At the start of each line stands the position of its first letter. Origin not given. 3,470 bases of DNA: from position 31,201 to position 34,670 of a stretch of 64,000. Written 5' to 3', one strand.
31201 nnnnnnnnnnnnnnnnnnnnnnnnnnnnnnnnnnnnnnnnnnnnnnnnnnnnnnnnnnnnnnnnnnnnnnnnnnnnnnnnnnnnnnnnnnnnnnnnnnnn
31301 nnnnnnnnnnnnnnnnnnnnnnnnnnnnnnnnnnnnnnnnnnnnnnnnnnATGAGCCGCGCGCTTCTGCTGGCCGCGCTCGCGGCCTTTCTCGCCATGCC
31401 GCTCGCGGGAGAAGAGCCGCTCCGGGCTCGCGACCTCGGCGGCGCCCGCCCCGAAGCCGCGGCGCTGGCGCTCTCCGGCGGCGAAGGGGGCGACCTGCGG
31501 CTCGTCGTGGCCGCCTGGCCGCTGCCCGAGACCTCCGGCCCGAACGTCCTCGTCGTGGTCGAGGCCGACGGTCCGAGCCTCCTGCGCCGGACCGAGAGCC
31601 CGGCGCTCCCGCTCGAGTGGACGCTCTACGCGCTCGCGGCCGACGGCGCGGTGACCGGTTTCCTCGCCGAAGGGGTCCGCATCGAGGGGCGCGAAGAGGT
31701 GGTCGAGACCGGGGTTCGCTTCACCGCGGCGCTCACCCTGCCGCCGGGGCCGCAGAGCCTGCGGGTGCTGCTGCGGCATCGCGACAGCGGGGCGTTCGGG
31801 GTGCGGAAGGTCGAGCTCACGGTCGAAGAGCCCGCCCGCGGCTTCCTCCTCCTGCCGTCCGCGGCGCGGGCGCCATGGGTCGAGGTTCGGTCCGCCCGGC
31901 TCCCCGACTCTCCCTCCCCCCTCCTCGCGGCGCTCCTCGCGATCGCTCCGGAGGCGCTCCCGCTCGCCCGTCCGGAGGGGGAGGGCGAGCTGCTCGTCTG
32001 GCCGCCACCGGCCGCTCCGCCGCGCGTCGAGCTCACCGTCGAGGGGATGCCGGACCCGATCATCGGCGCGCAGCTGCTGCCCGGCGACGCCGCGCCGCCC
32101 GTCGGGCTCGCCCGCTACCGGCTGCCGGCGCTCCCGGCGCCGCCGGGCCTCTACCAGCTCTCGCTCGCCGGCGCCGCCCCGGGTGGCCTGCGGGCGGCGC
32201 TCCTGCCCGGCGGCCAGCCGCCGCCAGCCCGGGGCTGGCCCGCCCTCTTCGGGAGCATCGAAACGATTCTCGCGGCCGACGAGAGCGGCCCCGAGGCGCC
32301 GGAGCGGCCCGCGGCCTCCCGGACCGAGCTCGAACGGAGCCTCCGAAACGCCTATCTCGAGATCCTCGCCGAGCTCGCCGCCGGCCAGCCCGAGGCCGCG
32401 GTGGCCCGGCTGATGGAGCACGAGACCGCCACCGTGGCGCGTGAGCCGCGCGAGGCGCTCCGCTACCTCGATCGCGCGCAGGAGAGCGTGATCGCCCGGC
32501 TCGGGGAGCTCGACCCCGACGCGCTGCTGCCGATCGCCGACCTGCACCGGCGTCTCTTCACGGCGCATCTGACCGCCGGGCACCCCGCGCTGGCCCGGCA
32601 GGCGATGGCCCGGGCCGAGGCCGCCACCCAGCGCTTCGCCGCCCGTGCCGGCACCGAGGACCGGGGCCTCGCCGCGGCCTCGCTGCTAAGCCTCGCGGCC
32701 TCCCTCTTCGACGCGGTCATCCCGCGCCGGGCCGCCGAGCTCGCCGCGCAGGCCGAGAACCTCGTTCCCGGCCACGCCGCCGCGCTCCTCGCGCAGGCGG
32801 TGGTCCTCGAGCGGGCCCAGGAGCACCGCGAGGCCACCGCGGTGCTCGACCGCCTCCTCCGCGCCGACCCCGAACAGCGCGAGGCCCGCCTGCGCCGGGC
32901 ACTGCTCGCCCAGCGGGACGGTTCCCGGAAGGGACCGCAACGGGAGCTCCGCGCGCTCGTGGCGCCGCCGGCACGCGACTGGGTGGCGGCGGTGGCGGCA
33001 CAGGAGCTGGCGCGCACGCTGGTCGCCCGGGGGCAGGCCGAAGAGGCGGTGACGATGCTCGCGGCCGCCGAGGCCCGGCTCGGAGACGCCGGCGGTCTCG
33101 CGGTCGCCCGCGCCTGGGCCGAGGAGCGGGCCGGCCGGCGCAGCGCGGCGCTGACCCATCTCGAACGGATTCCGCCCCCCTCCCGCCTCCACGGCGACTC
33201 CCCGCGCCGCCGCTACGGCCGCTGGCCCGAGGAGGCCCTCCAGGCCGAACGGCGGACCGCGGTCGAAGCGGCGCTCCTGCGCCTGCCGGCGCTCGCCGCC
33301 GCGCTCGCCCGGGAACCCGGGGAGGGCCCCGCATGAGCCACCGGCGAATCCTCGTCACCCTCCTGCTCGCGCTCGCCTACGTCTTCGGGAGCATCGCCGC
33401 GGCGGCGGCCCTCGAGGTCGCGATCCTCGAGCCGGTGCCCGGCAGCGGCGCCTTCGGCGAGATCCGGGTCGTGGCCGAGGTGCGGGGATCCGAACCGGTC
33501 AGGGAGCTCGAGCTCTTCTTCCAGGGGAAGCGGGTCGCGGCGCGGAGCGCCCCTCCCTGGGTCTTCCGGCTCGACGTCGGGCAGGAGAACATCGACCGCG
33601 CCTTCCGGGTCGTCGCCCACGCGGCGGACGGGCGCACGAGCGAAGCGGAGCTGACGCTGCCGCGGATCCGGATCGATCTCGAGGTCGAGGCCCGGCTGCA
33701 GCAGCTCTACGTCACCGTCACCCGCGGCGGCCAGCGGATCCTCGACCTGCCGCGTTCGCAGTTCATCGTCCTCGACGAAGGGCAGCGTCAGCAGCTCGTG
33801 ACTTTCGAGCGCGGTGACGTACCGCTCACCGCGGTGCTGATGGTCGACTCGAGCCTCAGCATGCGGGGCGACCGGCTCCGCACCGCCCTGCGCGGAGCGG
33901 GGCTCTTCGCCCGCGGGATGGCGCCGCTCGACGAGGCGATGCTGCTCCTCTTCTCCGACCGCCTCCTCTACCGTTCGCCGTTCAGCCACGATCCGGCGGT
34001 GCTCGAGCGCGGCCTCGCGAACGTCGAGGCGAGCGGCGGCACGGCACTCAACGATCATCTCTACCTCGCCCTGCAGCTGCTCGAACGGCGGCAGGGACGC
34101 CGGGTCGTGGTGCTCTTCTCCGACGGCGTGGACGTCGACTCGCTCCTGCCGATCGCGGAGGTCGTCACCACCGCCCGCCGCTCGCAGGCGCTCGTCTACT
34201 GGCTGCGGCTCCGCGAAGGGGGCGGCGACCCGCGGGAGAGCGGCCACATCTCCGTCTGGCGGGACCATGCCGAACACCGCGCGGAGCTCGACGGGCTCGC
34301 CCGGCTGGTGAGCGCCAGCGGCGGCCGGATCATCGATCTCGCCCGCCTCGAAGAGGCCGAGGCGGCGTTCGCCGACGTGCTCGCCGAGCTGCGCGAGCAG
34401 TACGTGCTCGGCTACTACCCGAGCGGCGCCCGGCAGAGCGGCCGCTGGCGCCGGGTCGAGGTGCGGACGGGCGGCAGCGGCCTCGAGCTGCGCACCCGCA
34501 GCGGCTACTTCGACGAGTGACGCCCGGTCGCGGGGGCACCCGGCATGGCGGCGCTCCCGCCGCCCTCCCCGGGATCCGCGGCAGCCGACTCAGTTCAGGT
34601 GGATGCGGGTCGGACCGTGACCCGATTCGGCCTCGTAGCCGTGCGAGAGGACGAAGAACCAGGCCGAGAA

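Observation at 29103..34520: Orphan lasso-B2-like transglutaminase-fold protease divergent from a coupled VWA - TPR-like - VWA secreted trio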

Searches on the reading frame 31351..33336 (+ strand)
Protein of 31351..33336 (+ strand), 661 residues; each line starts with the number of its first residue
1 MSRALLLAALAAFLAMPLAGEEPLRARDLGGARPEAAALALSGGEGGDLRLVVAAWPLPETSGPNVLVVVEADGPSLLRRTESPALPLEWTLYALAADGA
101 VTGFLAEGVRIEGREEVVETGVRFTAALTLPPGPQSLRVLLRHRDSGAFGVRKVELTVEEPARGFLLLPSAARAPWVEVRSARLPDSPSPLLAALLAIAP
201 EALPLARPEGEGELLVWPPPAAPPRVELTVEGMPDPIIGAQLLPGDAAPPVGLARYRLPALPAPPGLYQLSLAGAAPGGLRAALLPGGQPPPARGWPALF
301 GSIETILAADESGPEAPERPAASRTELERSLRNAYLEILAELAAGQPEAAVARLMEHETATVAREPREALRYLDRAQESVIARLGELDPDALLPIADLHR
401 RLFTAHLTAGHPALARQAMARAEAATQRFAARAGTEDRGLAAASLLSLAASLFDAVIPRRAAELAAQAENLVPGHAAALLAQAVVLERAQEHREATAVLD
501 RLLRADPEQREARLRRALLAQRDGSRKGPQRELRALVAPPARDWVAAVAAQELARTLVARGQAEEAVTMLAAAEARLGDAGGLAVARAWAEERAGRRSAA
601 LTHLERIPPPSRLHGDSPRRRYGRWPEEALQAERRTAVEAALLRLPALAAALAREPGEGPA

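Call 5: search_protein_families(library=pfam, proteins=[window:31351-33336:+], max_evalue=0.01)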
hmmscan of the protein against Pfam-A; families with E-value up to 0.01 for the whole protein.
window:31351-33336:+ (661 aa): 1 family
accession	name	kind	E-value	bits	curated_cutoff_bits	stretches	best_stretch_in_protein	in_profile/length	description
PF13428.12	TPR_14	-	0.0029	18.6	23.5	1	477-518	2-43/44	Tetratricopeptide repeat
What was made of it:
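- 31351..33336 (+): 661-aa secreted middle protein. The N-terminal half is beta-rich and the C-terminal half is a TPR-like helical repeat. Its start overlaps the VWA1 stop (ATGA). TPR_14 is sub-threshold at 18.6 bits (call 5).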

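Call 6: search_protein_families(library=ncbifam, proteins=[window:31351-33336:+], max_evalue=0.01)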
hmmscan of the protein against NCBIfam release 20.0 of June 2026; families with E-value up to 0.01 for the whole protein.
window:31351-33336:+ (661 aa): 0 families

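Call 34: find_homologous_proteins(query=window:31351-33336:+, max_evalue=0.001)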
Query window:31351-33336:+ (661 aa): 8 proteins with E <= 0.001 among 8000 candidates.
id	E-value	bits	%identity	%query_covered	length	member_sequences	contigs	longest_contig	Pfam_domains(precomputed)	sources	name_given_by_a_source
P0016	0.0e+0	1348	100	100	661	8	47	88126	-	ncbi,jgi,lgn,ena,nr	ncbi:MAG: hypothetical protein GX178_02320 [Acidobacteria bacterium]|nr:hypothetical protein [Thermo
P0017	0.0e+0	1255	95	97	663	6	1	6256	-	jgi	jgi:hypothetical protein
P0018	8.1e-247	839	68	95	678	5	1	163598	-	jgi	-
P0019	6.2e-242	823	66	96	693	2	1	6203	-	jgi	-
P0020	2.1e-59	220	34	95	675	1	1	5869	PF14559.13,PF13428.13,PF13181.13,PF07719.24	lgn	-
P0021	6.9e-59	218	37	51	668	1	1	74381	PF14559.13,PF23914.2,PF13432.13,PF13428.13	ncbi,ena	-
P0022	9.6e-35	139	31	95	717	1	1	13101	PF14559.13,PF13428.13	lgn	-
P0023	9.5e-11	59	42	20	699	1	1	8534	-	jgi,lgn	jgi:Flp pilus assembly protein TadD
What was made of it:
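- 31351..33336 (+): The family is small: 8 hits (call 34).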

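Call 36: find_encoding_contigs(protein=P0021, flank=10000, max_places=2)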
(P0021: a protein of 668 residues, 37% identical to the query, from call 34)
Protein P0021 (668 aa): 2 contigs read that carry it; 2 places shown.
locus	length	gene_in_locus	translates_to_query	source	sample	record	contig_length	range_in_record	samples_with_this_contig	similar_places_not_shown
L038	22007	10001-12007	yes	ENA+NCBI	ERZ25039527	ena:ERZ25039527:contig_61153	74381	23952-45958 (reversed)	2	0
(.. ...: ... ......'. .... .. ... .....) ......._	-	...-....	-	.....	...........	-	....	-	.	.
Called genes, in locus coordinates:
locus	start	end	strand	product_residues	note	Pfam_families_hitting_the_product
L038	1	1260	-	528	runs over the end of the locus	PF13487:HD_5, PF01966:HD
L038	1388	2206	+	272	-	PF00795:CN_hydrolase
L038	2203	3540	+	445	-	-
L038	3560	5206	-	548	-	PF16927:HisKA_7TM, PF08448:PAS_4, PF13188:PAS_8, PF00990:GGDEF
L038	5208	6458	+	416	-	-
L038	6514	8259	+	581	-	-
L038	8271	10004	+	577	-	-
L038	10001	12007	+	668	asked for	PF13428:TPR_14 (faint), PF14559:TPR_19 (faint), PF23914:TPR_CcmH_CycH (weak), PF13432:TPR_16 (weak)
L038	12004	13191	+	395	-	PF05762:VWA_CoxE (weak), PF13519:VWA_2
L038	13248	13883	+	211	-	-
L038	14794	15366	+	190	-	PF21033:RMD1-3 (faint), PF07719:TPR_2 (faint), PF13428:TPR_14 (faint), PF00515:TPR_1 (faint), PF14559:TPR_19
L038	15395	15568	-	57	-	-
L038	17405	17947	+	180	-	-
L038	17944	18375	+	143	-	PF00571:CBS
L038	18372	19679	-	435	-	PF05977:MFS_3, PF07690:MFS_1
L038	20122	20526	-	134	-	PF01850:PIN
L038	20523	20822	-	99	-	PF02697:VAPB_antitox (weak)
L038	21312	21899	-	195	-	PF00903:Glyoxalase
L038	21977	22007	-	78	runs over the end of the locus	-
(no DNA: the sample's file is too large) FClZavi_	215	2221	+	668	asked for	PF13428:TPR_14 (faint), PF14559:TPR_19 (faint), PF23914:TPR_CcmH_CycH (weak), PF13432:TPR_16 (weak)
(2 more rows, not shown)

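Call 37: find_encoding_contigs(protein=P0022, flank=10000, max_places=2)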
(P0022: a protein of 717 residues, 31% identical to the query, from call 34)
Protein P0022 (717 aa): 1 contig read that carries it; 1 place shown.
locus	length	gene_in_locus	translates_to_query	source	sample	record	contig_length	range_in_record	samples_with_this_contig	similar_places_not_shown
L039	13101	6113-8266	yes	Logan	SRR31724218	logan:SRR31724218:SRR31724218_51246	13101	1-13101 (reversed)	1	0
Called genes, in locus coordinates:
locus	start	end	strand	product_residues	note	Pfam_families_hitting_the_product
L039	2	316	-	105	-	?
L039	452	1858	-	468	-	PF13181:TPR_8 (faint), PF14938:SNAP (faint), PF13424:TPR_12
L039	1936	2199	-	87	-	-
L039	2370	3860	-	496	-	PF00939:Na_sulph_symp, PF03600:CitMHS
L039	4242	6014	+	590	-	-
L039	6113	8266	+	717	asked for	PF14559:TPR_19 (faint), PF13428:TPR_14 (faint)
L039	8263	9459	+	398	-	PF05762:VWA_CoxE (weak), PF00092:VWA (weak), PF13519:VWA_2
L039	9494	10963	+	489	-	PF00282:Pyridoxal_deC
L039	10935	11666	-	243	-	PF27226:AF_1845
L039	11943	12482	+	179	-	PF00111:Fer2, PF13085:Fer2_3 (weak), PF01799:Fer2_2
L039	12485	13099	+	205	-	?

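Call 38: find_encoding_contigs(protein=P0020, flank=10000, max_places=2)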
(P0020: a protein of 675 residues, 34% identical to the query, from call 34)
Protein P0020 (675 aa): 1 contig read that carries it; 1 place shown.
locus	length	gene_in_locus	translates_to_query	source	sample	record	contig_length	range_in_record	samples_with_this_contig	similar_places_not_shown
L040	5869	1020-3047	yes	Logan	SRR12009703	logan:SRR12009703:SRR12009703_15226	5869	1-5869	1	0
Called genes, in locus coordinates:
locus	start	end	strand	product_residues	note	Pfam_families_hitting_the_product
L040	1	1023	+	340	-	?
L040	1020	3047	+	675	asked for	PF13428:TPR_14 (faint), PF14559:TPR_19 (faint), PF07719:TPR_2 (faint), PF13181:TPR_8 (faint)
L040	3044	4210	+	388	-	PF13519:VWA_2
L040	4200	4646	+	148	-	PF13527:Acetyltransf_9 (weak), PF00583:Acetyltransf_1, PF13673:Acetyltransf_10, PF13508:Acetyltransf_7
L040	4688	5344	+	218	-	-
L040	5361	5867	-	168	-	?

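Call 68: predict_structure(alignment_id=A2)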
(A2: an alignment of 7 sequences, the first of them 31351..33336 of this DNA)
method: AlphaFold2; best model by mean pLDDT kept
length: 661 residues; sequences in the alignment: 7
mean_pLDDT: 73.7   pTM: 0.51
mean pLDDT of the five models: 73.7, 73.0, 72.8, 71.5, 70.7
residues with pLDDT >= 90: 205; 70-90: 221; 50-70: 105; < 50: 130
segments of 3 or more residues with pLDDT < 50: 1-20, 160-174, 198-210, 230-235, 237-251, 262-268, 275-282, 284-320, 611-614, 658-661
pLDDT, mean of each block of 10 residues (from residue 1): 42 39 77 55 70 67 73 80 81 82 87 72 86 83 85 72 33 61 71 51 35 54 53 46 39 54 44 48 48 38 30 34 75 94 92 91 78 90 93 97 86 88 96 89 96 84 95 95 93 95 94 94 85 89 88 91 93 79 81 89 69 59 85 92 95 68 32
secondary structure, 60 per line:
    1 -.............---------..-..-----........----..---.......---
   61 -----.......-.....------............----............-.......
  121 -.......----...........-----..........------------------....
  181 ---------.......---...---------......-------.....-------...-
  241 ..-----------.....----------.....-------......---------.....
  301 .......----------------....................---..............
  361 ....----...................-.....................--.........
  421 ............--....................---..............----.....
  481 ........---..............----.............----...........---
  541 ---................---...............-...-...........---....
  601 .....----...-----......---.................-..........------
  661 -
elements in order (helices of 4 or more, strands of 3 or more residues): H2-14 H34-41 E51-57 E66-72 H74-78 E85-96 E101-112 H114-120 E122-128 E133-143 E149-158 E177-180 H190-196 E212-217 E225-229 E237-239 E254-258 E269-273 E281-286 H296-307 H324-343 H347-364 H369-387 H389-409 H412-432 H435-454 H458-471 H476-488 H492-505 H510-522 H527-537 H544-559 H563-577 H583-593 H597-605 H618-623 H627-643 H645-654
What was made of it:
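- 31351..33336 (+): In the AF2 model, residues 324-654 are all-alpha with pLDDT about 90 (call 68).
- On TPR repeat protein (middle gene): The structure prediction still shows a confident alpha-alpha repeat at residues 324-654 (call 68), so the protein is 'TPR-like' by architecture only.
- Checked: Its AF2 model shows a confident all-alpha repeat at residues 324-654, preceded by a beta-rich half (call 68).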

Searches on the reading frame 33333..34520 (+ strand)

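Call 5: search_protein_families(library=pfam, proteins=[window:33333-34520:+], max_evalue=0.01)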
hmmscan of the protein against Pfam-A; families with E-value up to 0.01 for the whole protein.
window:33333-34520:+ (395 aa): 3 families
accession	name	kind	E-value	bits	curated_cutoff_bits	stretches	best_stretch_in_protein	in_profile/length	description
PF13519.12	VWA_2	-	1.2e-13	52.1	27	1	168-265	2-106/107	von Willebrand factor type A domain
PF05762.20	VWA_CoxE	-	4.7e-08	33.2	26.4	1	154-300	45-198/222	VWA domain containing CoxE-like protein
PF00092.34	VWA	-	0.0011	19.7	23.8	1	168-290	3-136/174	von Willebrand factor type A domain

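Call 6: search_protein_families(library=ncbifam, proteins=[window:33333-34520:+], max_evalue=0.01)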
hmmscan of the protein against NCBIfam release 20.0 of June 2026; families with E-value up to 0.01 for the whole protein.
window:33333-34520:+ (395 aa): 1 family
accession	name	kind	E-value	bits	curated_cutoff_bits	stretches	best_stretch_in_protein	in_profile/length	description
TIGR03436.1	acidobact_VWFA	subfamily_domain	9.9e-41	140.3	81.25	1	116-393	3-322/324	VWA domain-containing protein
